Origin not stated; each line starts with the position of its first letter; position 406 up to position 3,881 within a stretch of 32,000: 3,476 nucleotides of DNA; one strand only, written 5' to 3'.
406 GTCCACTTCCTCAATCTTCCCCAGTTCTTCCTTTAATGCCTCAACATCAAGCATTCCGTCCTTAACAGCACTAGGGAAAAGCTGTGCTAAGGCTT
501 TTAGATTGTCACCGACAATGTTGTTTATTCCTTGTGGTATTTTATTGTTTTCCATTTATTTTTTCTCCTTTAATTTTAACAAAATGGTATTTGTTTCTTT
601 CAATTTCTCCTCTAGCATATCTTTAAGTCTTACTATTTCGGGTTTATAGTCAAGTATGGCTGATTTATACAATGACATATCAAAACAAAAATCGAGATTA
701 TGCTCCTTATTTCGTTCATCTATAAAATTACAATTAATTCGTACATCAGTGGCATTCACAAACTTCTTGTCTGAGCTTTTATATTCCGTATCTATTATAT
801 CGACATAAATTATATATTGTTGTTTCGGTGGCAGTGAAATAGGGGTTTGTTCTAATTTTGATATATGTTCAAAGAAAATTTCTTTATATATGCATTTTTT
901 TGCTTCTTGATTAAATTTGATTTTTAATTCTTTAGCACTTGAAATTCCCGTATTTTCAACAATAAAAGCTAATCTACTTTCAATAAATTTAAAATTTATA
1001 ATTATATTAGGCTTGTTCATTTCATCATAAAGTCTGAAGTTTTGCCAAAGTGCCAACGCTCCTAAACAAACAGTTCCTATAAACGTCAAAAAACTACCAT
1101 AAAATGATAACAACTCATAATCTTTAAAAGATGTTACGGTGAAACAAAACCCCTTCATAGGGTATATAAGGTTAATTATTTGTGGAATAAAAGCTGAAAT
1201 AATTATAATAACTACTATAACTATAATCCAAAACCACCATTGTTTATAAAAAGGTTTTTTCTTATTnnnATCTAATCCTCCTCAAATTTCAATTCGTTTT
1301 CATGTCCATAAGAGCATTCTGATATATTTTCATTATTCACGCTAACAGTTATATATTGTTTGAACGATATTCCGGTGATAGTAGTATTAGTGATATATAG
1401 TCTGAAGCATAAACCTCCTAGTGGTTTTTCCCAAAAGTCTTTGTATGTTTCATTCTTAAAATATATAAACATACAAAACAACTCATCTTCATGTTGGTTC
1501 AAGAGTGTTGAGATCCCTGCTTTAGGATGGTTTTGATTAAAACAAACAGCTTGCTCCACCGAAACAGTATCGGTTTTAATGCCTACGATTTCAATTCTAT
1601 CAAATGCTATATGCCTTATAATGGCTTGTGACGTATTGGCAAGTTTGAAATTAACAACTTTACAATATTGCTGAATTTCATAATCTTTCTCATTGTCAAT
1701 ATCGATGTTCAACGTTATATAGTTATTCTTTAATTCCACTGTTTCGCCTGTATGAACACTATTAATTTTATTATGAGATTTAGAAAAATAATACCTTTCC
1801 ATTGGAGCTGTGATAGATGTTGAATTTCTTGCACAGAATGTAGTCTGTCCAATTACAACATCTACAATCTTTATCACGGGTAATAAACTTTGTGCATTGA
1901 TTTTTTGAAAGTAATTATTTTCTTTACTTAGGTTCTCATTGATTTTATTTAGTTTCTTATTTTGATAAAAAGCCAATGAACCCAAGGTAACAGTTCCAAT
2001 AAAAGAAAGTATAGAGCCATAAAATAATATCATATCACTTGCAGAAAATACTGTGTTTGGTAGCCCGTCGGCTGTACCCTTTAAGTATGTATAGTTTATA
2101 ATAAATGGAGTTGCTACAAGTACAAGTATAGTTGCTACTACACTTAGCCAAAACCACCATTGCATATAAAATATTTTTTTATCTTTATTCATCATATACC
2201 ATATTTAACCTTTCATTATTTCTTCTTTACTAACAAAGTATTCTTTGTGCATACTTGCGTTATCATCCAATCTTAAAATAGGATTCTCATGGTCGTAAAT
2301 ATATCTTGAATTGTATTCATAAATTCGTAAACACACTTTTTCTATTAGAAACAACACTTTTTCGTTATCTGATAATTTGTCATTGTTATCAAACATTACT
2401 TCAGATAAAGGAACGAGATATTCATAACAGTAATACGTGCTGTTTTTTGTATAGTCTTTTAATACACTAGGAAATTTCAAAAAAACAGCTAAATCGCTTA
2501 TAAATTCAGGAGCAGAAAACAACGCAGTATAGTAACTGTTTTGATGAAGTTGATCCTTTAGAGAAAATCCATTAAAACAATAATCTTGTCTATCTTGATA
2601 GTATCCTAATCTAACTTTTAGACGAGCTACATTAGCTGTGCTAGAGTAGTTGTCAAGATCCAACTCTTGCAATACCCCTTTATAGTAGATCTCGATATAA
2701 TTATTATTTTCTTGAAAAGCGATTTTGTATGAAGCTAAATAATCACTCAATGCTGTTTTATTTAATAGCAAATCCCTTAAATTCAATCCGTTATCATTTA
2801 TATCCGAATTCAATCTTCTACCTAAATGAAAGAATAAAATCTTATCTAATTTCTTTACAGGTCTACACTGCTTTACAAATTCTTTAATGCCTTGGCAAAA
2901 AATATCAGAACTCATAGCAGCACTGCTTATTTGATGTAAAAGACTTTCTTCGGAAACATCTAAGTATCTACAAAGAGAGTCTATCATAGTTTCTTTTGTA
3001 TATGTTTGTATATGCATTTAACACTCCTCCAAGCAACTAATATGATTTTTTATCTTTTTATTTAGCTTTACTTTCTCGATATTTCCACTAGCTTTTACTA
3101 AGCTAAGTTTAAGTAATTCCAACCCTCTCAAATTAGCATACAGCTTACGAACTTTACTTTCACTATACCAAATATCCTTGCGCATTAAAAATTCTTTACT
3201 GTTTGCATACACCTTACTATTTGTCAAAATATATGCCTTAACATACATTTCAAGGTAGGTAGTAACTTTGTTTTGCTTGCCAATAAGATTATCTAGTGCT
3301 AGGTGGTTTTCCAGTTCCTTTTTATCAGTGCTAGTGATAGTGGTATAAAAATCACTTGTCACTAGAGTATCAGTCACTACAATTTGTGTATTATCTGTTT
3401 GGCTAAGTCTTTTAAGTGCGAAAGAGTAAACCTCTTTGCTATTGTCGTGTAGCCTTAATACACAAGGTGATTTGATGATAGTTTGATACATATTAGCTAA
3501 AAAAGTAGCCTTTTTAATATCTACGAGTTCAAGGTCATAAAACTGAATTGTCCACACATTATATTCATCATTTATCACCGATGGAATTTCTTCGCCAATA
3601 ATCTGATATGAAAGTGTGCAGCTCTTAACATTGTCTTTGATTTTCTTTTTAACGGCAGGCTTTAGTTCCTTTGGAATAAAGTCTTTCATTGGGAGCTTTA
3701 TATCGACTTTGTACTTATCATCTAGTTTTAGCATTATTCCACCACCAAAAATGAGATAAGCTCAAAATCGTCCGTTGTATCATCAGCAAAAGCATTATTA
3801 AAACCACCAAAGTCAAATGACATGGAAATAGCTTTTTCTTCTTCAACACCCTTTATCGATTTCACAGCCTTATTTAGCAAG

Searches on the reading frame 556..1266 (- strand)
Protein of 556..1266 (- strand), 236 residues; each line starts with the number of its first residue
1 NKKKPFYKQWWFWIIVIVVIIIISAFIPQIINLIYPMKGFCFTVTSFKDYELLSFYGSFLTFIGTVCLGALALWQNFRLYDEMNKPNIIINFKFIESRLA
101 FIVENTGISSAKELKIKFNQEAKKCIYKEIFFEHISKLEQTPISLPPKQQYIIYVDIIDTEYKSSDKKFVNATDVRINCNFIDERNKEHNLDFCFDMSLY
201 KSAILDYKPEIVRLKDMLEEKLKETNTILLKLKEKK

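Call 6: search_protein_families(library=pfam, proteins=[window:556-1266:-])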
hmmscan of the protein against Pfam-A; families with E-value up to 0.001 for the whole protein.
window:556-1266:- (236 aa): 0 families

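Call 76: search_protein_families(library=padloc, proteins=[window:556-1266:-], max_evalue=0.001)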
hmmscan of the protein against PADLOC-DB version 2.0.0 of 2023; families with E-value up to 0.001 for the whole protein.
window:556-1266:- (236 aa): 0 families

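Call 77: search_protein_families(library=phrogs, proteins=[window:556-1266:-], max_evalue=0.001)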
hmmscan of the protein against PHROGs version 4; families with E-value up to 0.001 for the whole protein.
window:556-1266:- (236 aa): 1 family
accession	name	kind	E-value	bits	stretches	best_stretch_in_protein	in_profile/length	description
phrog_23980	-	unknown function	4.1e-05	24.3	1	3-27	7-31/193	-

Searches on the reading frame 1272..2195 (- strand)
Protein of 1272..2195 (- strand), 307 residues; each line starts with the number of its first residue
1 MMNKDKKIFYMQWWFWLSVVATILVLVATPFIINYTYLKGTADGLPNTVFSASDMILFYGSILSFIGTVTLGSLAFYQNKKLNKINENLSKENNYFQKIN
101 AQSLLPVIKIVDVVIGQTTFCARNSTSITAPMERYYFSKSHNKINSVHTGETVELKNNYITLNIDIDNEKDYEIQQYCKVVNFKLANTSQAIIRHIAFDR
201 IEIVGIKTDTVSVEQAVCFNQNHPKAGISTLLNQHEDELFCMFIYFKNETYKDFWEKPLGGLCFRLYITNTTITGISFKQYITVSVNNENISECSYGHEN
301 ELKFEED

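Call 6: search_protein_families(library=pfam, proteins=[window:1272-2192:-])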
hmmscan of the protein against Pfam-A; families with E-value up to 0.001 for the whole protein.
window:1272-2192:- (306 aa): 0 families

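Call 13: find_encoding_contigs(protein=window:1272-2195:-, flank=10000, max_places=4)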
Protein window:1272-2195:- (307 aa): no gene with exactly this product is on record in the collection.

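Call 66: list_cluster_members(proteins=[window:1272-2192:-, window:2205-3014:-, window:9350-9712:+, window:10114-11742:+, window:13446-14993:+, window:16440-16709:+, window:18041-18622:+, window:18622-19251:+, window:25632-26654:+, window:30323-31429:+])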
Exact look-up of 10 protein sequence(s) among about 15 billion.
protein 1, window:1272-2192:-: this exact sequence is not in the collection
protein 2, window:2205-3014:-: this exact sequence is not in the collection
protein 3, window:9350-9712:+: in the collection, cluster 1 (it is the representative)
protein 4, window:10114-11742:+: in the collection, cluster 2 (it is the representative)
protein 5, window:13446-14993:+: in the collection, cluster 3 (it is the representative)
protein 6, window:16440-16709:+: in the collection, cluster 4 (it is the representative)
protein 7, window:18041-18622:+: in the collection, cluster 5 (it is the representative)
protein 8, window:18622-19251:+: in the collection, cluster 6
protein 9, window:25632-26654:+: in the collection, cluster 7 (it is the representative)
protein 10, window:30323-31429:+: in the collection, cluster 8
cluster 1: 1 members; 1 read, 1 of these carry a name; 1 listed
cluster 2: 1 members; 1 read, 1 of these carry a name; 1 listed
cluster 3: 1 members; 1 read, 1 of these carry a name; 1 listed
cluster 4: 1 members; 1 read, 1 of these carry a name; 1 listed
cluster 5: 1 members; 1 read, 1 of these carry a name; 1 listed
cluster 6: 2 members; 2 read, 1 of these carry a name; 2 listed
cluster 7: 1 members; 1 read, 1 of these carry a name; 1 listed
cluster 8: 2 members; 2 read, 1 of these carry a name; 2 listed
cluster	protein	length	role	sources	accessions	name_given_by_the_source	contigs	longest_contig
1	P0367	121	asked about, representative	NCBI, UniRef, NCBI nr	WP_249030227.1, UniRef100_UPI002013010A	type II toxin-antitoxin system PemK/MazF family toxin [Tannockella kyphosi] | type II toxin-antitoxin system PemK/MazF family toxin n=1 Tax=Tannockella kyphosi ...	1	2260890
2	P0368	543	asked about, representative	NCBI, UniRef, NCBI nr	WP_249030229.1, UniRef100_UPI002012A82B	recombinase family protein [Tannockella kyphosi] | recombinase family protein n=1 Tax=Tannockella kyphosi TaxID=2899121 RepID=UPI002012A82B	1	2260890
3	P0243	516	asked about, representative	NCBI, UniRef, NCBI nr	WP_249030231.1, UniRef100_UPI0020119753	recombinase family protein [Tannockella kyphosi] | recombinase family protein n=1 Tax=Tannockella kyphosi TaxID=2899121 RepID=UPI0020119753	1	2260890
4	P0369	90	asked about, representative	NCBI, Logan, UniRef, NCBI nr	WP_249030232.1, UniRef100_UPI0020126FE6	HU family DNA-binding protein [Tannockella kyphosi] | HU family DNA-binding protein n=1 Tax=Tannockella kyphosi TaxID=2899121 ...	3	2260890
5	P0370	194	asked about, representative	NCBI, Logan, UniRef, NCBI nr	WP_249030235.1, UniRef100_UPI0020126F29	DnaD domain-containing protein [Tannockella kyphosi] | DnaD domain-containing protein n=1 Tax=Tannockella kyphosi TaxID=2899121 ... | DnaD domain protein [Tannockella kyphosi]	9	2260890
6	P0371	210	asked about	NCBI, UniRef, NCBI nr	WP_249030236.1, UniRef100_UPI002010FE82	endonuclease III [Tannockella kyphosi] | endonuclease III n=1 Tax=Tannockella kyphosi TaxID=2899121 RepID=UPI002010FE82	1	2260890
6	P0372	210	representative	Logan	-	-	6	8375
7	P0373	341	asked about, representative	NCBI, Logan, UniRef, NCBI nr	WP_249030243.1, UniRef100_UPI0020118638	recombinase RecA [Tannockella kyphosi] | recombinase RecA n=1 Tax=Tannockella kyphosi TaxID=2899121 RepID=UPI0020118638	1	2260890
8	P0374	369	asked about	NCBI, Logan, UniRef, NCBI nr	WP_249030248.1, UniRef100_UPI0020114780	M20 metallopeptidase family protein [Tannockella kyphosi] | M20 metallopeptidase family protein n=1 Tax=Tannockella kyphosi TaxID=2899121 ... | M20 family metallopeptidase [Tannockella kyphosi]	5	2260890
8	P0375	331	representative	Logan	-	-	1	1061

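Call 76: search_protein_families(library=padloc, proteins=[window:1272-2192:-], max_evalue=0.001)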
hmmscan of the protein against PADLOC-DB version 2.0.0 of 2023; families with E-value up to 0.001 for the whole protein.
window:1272-2192:- (306 aa): 0 families

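Call 77: search_protein_families(library=phrogs, proteins=[window:1272-2192:-], max_evalue=0.001)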
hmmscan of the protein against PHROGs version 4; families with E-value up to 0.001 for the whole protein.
window:1272-2192:- (306 aa): 0 families

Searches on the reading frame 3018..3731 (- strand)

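Call 6: search_protein_families(library=pfam, proteins=[window:3018-3731:-])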
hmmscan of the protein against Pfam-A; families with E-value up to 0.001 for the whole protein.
window:3018-3731:- (237 aa): 1 family
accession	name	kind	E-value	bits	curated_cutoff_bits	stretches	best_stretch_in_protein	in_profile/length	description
PF14335.11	DUF4391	-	4.2e-35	122.2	29.9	1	5-230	5-228/232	Domain of unknown function (DUF4391)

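Call 76: search_protein_families(library=padloc, proteins=[window:3018-3731:-], max_evalue=0.001)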
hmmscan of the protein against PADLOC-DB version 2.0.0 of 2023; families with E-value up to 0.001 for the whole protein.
window:3018-3731:- (237 aa): 0 families

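Call 77: search_protein_families(library=phrogs, proteins=[window:3018-3731:-], max_evalue=0.001)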
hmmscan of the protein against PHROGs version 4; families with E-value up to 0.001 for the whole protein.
window:3018-3731:- (237 aa): 0 families
